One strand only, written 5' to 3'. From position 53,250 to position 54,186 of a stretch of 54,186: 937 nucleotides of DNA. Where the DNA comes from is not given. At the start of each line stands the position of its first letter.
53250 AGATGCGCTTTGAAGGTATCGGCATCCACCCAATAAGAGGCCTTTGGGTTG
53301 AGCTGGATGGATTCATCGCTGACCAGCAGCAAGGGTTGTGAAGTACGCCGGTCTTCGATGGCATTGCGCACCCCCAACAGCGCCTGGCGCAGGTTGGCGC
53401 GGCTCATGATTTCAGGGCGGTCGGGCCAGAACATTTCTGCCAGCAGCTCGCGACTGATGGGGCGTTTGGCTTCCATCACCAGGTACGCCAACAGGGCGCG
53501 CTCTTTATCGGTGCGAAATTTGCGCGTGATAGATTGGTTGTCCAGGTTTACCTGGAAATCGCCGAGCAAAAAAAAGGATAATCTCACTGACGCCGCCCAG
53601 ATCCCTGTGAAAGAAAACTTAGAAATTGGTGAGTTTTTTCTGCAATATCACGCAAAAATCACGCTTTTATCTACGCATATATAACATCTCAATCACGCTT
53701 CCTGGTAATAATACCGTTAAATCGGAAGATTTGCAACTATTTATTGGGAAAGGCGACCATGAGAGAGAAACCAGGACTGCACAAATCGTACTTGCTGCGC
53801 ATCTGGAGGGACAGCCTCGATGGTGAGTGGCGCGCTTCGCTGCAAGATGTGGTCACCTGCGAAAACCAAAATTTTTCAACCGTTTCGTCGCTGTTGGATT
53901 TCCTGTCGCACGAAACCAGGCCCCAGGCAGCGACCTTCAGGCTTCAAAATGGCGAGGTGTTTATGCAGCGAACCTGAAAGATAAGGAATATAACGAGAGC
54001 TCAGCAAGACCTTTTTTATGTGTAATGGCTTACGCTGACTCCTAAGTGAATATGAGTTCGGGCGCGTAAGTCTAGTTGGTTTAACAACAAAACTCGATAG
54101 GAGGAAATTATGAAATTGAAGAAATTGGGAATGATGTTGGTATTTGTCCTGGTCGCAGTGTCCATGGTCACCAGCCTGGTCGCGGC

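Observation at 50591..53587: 998-aa SARP(BTAD)-NB-ARC-PAS-GGDEF fusion: a STAND-type transcription regulator wired to c-di-GMP signalling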

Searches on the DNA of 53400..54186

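Call 96: search_rna_families(source=window, start=53400, end=54186, threshold=evalue, max_evalue=1)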
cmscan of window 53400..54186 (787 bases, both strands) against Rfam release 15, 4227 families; matches with E-value up to 1: 0.
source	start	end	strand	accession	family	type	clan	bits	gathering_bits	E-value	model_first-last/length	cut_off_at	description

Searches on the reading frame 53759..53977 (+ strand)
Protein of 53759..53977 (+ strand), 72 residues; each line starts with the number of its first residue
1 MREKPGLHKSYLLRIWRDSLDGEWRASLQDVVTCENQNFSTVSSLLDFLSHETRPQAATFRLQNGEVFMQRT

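Call 36: search_protein_families(library=pfam, proteins=[window:53759-53977:+], max_evalue=0.001)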
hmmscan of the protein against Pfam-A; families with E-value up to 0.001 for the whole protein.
window:53759-53977:+ (72 aa): 0 families

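Call 62: search_protein_families(library=ncbifam, proteins=[window:53759-53977:+], max_evalue=1)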
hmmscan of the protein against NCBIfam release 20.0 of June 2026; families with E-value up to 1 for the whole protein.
window:53759-53977:+ (72 aa): 1 family
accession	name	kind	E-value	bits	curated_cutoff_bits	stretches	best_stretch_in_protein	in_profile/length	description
NF005798.0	PRK07639.1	equivalog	0.15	12.5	100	1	36-54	65-83/91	petrobactin biosynthesis protein AsbD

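Call 65: find_homologous_proteins(query=window:53759-53977:+, max_evalue=0.001)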
Query window:53759-53977:+ (72 aa): 4 proteins with E <= 0.001 among 4 candidates.
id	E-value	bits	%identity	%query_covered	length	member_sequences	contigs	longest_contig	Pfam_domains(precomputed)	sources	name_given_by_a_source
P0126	1.8e-41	156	100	100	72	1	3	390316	-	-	-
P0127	9.2e-27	110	74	100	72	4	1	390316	-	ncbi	-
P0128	1.0e-25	107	67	100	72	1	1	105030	-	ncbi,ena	-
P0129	5.0e-25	104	67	100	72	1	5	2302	-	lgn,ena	-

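Call 66: find_encoding_contigs(protein=window:53759-53977:+, flank=10000, max_places=6)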
Protein window:53759-53977:+ (72 aa): 9 contigs read that carry it; 6 places shown.
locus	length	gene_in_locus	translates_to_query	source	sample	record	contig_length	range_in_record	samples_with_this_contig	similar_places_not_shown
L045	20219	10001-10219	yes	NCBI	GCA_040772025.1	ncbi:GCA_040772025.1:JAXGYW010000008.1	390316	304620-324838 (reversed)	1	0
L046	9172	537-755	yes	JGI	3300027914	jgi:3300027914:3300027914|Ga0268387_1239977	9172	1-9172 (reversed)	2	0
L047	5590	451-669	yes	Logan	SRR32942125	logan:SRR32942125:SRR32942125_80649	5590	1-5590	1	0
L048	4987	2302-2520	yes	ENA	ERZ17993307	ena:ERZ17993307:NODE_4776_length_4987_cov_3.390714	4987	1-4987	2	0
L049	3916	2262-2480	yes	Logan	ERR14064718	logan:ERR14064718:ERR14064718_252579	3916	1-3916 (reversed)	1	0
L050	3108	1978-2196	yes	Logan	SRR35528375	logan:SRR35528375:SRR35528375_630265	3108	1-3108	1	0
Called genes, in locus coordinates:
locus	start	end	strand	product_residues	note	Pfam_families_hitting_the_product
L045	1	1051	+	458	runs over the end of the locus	PF13289:SIR2_2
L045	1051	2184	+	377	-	PF12770:CHAT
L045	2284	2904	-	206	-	PF05683:Fumerase_C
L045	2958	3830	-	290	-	PF05681:Fumerase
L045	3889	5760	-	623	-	PF23988:DUF7309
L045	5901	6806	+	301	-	PF01063:Aminotran_4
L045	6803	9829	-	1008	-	PF03704:BTAD, PF00931:NB-ARC (weak), PF00990:GGDEF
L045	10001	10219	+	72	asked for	-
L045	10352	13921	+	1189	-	-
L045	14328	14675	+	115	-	-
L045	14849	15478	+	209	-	PF13517:FG-GAP_3 (faint), PF01839:FG-GAP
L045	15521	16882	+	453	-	PF00033:Cytochrome_B, PF13631:Cytochrom_B_N_2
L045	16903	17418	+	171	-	PF00355:Rieske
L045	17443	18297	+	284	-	PF14522:Cytochrome_C7 (faint), PF13442:Cytochrome_CBB3 (weak)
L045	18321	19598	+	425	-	PF14522:Cytochrome_C7 (faint)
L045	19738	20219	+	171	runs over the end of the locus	-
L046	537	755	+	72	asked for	-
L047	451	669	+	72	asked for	-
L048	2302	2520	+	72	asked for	-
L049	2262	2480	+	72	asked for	-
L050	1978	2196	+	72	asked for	-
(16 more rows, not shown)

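Call 70: search_protein_families(library=pfam, proteins=[L045:10352-13921:+, L045:14328-14675:+, L045:17443-18297:+, L045:18321-19598:+, L045:19738-20219:+], max_evalue=0.01)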
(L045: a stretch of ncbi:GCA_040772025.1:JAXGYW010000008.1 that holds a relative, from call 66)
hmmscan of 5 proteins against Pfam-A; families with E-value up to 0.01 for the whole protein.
L045:10352-13921:+ (1189 aa): 0 families

L045:14328-14675:+ (115 aa): 1 family
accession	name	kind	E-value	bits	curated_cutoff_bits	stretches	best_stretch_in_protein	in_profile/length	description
PF01839.29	FG-GAP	-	4.5e-05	23.7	22.1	1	84-96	8-20/37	FG-GAP repeat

L045:17443-18297:+ (284 aa): 6 families
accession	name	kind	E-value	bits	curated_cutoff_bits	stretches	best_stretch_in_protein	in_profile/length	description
PF14522.11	Cytochrome_C7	-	8.1e-08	32.4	24.8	1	171-229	7-67/67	Cytochrome c7 and related cytochrome c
PF13442.11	Cytochrome_CBB3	-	6.6e-07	30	27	1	42-116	3-65/68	Cytochrome C oxidase, cbb3-type, subunit III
PF14537.11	Cytochrom_c3_2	-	3.8e-05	24.5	25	1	160-229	7-79/79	Cytochrome c3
PF02085.21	Cytochrom_CIII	-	0.00023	21.9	22.9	1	196-262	18-90/101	Class III cytochrome C family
PF00034.26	Cytochrom_C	-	0.00081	21.1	21.3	1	49-121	8-88/90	Cytochrome c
PF22113.1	Mtrc-MtrF_II-IV_dom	-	0.0059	16.6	30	0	221-264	6-45/176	Outer membrane cytochrome MtrC/MtrF-like, domains II/IV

L045:18321-19598:+ (425 aa): 4 families
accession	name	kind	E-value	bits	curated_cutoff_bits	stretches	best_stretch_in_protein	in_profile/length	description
PF14522.11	Cytochrome_C7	-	2.8e-07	30.7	24.8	1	184-245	6-67/67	Cytochrome c7 and related cytochrome c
PF14537.11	Cytochrom_c3_2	-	3.4e-05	24.7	25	1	166-245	4-79/79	Cytochrome c3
PF02085.21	Cytochrom_CIII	-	6.4e-05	23.7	22.9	0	211-266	20-86/101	Class III cytochrome C family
PF22113.1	Mtrc-MtrF_II-IV_dom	-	0.0031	17.5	30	0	79-234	6-169/176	Outer membrane cytochrome MtrC/MtrF-like, domains II/IV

L045:19738-20219:+ (160 aa): 0 families
